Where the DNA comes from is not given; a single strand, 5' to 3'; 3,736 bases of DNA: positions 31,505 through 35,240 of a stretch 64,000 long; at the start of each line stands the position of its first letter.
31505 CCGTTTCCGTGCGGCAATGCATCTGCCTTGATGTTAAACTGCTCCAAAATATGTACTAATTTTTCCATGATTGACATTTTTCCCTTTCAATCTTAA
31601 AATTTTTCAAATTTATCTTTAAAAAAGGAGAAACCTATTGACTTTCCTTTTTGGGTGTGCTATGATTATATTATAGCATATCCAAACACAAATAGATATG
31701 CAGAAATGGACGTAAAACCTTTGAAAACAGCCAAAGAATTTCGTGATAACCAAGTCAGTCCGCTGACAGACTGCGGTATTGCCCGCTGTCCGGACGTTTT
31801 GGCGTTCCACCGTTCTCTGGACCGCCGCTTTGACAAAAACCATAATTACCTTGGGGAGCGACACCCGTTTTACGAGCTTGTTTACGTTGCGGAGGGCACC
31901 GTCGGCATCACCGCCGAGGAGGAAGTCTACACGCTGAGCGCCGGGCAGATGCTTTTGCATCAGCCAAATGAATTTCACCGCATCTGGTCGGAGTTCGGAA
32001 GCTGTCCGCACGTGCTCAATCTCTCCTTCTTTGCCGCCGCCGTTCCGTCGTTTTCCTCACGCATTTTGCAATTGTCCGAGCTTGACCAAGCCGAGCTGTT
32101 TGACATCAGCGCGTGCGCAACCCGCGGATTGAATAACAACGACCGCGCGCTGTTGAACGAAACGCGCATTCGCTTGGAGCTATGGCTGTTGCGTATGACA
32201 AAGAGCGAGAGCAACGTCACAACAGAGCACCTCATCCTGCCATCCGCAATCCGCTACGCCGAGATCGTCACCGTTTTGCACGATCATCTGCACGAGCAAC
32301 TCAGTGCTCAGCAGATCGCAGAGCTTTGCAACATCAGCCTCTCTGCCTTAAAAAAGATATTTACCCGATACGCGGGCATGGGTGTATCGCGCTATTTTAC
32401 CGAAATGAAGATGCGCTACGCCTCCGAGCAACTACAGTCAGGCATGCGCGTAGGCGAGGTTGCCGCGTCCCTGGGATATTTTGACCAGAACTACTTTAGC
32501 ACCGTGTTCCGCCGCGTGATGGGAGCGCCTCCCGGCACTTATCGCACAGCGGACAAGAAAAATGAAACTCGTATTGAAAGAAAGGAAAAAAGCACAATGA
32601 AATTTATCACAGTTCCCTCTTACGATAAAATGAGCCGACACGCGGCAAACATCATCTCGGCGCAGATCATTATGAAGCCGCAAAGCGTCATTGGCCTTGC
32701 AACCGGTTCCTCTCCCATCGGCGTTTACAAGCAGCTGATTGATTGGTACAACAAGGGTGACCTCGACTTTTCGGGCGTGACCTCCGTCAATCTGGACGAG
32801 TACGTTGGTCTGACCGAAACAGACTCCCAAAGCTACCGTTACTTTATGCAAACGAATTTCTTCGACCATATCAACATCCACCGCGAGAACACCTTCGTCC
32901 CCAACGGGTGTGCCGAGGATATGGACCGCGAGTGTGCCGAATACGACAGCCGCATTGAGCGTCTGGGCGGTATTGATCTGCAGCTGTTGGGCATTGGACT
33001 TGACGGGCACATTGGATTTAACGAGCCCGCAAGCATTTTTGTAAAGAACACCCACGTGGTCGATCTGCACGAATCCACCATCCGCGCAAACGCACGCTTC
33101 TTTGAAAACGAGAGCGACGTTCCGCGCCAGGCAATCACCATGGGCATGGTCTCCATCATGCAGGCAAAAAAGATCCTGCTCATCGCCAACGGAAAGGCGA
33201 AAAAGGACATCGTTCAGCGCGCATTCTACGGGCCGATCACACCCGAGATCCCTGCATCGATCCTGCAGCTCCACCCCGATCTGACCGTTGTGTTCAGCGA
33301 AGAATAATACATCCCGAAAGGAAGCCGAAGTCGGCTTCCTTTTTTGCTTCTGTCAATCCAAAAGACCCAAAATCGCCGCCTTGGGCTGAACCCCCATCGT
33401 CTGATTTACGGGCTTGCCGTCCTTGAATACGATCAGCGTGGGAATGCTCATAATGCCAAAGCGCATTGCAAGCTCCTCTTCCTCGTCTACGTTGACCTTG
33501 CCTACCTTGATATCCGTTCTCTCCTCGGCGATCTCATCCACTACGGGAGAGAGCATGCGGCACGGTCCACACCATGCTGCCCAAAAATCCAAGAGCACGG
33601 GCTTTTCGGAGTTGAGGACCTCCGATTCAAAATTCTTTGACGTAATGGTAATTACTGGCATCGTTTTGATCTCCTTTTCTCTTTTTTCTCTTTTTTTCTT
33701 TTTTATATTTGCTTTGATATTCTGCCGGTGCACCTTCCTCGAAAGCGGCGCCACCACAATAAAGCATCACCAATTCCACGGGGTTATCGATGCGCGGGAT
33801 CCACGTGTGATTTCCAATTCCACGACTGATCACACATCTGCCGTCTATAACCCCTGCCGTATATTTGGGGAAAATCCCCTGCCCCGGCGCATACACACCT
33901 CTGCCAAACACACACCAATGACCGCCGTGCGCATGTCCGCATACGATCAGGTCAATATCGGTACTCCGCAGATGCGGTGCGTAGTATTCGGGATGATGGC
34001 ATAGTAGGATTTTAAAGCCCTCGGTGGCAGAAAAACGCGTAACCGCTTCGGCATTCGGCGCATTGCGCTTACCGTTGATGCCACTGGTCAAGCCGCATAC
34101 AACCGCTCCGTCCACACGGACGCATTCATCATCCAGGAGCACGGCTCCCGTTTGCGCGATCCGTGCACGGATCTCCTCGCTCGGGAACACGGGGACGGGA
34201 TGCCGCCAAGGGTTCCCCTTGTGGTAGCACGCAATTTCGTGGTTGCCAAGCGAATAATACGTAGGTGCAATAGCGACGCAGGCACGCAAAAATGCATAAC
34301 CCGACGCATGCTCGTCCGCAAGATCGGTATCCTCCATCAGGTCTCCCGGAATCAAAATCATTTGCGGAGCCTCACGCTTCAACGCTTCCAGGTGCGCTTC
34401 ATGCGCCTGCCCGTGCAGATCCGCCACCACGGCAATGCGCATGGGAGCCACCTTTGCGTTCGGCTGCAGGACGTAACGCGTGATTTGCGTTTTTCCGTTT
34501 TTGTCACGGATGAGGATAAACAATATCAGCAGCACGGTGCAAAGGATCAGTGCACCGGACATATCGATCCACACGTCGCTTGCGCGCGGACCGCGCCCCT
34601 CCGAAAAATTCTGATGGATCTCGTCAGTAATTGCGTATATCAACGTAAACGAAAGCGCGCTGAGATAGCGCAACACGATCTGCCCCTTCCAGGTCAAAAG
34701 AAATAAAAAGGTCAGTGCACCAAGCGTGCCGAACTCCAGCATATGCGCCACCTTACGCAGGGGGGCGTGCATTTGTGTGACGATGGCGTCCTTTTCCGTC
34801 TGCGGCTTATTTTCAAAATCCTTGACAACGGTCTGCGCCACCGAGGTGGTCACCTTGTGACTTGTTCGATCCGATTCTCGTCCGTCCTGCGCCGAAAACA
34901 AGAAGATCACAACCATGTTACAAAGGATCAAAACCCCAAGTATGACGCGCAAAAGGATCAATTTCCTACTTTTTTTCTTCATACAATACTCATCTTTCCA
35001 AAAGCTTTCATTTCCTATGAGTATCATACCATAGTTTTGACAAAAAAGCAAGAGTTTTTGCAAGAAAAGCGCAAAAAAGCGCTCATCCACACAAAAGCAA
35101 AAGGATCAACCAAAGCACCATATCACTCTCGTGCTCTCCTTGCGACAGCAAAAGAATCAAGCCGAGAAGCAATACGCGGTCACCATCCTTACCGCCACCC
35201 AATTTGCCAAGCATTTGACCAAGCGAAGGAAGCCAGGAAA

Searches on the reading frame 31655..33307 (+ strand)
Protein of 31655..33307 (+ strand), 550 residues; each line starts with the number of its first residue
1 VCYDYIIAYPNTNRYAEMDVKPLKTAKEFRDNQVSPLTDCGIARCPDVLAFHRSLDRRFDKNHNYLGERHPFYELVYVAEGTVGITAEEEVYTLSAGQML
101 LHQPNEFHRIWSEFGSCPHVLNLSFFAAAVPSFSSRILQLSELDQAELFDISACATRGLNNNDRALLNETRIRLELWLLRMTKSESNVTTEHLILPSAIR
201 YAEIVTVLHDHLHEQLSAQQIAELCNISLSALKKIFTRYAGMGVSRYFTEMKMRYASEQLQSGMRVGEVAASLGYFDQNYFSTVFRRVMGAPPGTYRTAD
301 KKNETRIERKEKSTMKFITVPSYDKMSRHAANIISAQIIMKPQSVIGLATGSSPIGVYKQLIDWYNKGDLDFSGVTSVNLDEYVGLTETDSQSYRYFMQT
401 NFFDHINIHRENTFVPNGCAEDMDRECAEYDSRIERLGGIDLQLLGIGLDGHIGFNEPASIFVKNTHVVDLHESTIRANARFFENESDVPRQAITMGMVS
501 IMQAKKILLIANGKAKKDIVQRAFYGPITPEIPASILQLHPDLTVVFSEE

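Call 31: search_protein_families(library=pfam, proteins=[window:31655-33307:+], max_evalue=0.0001)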
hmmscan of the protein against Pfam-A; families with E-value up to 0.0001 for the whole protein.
window:31655-33307:+ (550 aa): 5 families
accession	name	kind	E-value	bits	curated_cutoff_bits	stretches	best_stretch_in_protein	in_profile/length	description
PF01182.26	Glucosamine_iso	-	2.9e-22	80.1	27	1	325-538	9-217/225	Glucosamine-6-phosphate isomerases/6-phosphogluconolactonase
PF12833.13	HTH_18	-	3.2e-17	63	33.6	1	222-298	2-79/80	Helix-turn-helix domain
PF00165.29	HTH_AraC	-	1e-14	54.6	26.6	1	258-290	3-34/42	Bacterial regulatory helix-turn-helix proteins, AraC family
PF02311.25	AraC_binding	-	8.9e-11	42.1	21.1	1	62-172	13-131/135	AraC-like ligand binding domain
PF07883.17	Cupin_2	-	1.7e-05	24.9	27.2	1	68-112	14-58/70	Cupin domain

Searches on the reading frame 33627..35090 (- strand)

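Call 31: search_protein_families(library=pfam, proteins=[window:33627-35090:-], max_evalue=0.0001)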
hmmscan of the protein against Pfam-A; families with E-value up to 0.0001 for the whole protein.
window:33627-35090:- (487 aa): 3 families
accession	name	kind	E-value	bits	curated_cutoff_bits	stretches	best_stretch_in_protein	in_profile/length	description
PF04892.17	VanZ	-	8.5e-19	68.9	30.1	1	53-189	3-124/126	VanZ like family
PF00149.33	Metallophos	-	6.1e-14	53.3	21.5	1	217-389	1-190/191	Calcineurin-like phosphoesterase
PF12850.12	Metallophos_2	-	3.2e-07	30.9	27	1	217-389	1-118/154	Calcineurin-like phosphoesterase superfamily domain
